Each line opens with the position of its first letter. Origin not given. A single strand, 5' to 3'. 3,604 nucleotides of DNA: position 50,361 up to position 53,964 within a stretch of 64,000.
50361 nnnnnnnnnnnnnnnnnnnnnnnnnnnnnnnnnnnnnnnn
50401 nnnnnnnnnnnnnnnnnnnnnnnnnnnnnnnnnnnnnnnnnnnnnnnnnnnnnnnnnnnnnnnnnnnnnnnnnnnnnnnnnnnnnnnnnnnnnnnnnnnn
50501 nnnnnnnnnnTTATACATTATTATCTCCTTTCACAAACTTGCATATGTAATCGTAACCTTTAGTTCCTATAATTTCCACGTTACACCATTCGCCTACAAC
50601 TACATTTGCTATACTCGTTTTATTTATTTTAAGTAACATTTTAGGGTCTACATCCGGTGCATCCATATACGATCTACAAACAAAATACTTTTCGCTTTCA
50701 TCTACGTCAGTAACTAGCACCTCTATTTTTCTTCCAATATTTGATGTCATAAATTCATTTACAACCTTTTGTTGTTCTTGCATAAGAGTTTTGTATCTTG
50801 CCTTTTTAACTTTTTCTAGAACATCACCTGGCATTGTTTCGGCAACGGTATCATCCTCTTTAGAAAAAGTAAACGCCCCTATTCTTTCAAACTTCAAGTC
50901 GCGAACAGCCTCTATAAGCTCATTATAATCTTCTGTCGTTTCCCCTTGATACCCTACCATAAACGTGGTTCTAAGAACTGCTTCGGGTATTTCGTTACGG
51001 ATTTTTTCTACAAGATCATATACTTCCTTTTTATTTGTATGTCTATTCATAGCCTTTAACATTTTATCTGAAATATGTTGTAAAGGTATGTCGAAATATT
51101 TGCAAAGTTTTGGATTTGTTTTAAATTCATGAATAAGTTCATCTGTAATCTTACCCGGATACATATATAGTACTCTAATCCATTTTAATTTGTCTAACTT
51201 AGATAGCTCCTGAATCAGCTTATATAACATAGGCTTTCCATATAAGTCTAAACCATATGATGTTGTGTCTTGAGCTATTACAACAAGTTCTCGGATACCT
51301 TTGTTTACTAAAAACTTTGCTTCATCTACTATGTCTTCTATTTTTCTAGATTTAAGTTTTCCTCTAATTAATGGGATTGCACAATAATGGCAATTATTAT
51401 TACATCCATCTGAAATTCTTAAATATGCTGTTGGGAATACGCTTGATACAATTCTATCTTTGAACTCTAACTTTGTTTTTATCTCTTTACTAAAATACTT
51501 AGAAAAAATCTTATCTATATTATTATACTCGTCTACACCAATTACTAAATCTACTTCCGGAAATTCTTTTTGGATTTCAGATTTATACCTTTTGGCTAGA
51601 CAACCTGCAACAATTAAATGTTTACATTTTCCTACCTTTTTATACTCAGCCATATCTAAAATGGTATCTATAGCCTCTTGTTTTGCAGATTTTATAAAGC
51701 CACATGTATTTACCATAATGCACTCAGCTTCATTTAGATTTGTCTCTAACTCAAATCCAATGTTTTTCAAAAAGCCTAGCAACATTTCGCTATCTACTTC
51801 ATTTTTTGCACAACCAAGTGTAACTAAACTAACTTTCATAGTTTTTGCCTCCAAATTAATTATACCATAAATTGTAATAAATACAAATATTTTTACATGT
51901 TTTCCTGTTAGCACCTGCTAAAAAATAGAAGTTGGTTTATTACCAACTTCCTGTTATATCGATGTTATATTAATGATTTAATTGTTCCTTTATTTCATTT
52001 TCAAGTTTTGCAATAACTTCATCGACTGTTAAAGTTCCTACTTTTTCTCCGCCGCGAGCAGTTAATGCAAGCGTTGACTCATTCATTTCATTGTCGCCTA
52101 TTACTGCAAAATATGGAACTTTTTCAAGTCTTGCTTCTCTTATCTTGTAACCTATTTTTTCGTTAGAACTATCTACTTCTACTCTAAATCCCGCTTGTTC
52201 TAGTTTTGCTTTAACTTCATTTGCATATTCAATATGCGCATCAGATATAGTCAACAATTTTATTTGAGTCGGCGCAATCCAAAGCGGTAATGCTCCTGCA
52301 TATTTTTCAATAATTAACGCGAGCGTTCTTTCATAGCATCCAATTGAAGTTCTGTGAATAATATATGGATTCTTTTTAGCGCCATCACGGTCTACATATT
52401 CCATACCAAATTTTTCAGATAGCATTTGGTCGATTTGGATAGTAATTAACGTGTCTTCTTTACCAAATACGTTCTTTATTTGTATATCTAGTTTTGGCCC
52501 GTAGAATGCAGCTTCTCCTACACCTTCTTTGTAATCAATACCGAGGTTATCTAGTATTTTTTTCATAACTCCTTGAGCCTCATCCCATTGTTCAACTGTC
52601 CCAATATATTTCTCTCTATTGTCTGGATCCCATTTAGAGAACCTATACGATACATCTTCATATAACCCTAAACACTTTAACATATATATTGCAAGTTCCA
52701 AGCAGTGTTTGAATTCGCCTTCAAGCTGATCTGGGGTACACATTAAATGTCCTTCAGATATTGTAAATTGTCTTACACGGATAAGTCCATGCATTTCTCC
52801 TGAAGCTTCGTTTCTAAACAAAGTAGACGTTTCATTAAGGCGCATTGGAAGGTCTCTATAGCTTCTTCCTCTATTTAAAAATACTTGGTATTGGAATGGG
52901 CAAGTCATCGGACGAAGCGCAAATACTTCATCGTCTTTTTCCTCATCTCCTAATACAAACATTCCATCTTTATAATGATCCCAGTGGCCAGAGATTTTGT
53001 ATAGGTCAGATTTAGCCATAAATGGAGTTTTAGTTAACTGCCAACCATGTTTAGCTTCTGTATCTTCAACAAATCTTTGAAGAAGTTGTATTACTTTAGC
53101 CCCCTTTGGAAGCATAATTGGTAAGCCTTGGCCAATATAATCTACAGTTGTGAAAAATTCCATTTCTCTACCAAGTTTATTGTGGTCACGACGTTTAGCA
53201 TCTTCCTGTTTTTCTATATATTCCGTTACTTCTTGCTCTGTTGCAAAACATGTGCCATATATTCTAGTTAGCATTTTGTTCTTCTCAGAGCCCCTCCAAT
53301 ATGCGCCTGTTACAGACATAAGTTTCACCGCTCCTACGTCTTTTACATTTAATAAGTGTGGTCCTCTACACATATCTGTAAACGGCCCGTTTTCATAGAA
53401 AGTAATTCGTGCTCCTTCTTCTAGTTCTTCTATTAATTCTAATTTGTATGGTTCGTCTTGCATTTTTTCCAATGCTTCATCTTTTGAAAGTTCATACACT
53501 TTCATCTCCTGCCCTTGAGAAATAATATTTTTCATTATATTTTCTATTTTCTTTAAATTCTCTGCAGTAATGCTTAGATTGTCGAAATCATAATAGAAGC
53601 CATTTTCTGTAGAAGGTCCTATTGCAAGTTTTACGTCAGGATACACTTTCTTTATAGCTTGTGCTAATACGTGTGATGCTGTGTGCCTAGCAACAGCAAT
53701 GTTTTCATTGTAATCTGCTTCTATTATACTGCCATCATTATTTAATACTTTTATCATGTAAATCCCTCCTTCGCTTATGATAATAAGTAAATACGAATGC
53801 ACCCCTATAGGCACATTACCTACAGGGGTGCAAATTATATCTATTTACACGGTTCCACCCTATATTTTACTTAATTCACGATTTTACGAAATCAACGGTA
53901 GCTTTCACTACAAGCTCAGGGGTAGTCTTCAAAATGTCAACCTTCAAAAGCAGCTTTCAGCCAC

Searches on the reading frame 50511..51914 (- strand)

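Call 44: search_protein_families(library=pfam, proteins=[window:50511-51914:-], max_evalue=0.00001)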
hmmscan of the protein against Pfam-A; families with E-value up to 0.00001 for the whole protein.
window:50511-51914:- (467 aa): 3 families
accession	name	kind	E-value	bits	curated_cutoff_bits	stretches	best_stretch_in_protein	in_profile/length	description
PF00919.26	UPF0004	-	1.3e-27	96.1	27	1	27-126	1-98/98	Uncharacterized protein family UPF0004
PF04055.27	Radical_SAM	-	3.3e-25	89.6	29.5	1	167-336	3-165/166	Radical SAM superfamily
PF18693.7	TRAM_2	-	3.5e-13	49.9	27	1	393-460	1-62/63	TRAM domain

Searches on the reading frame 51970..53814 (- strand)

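Call 44: search_protein_families(library=pfam, proteins=[window:51970-53814:-], max_evalue=0.00001)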
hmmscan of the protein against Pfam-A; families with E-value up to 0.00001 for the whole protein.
window:51970-53814:- (614 aa): 3 families
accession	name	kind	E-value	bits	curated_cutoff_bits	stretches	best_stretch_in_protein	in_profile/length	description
PF00587.30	tRNA-synt_2b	-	2.7e-37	129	29.3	1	293-505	6-179/179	tRNA synthetase class II core domain (G, H, P, S and T)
PF03129.25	HGTP_anticodon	-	6.4e-21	74.8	21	1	519-606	3-93/94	Anticodon binding domain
PF07973.19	tRNA_SAD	-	3.1e-13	49.9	24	1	137-186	1-44/44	Threonyl and Alanyl tRNA synthetase second additional domain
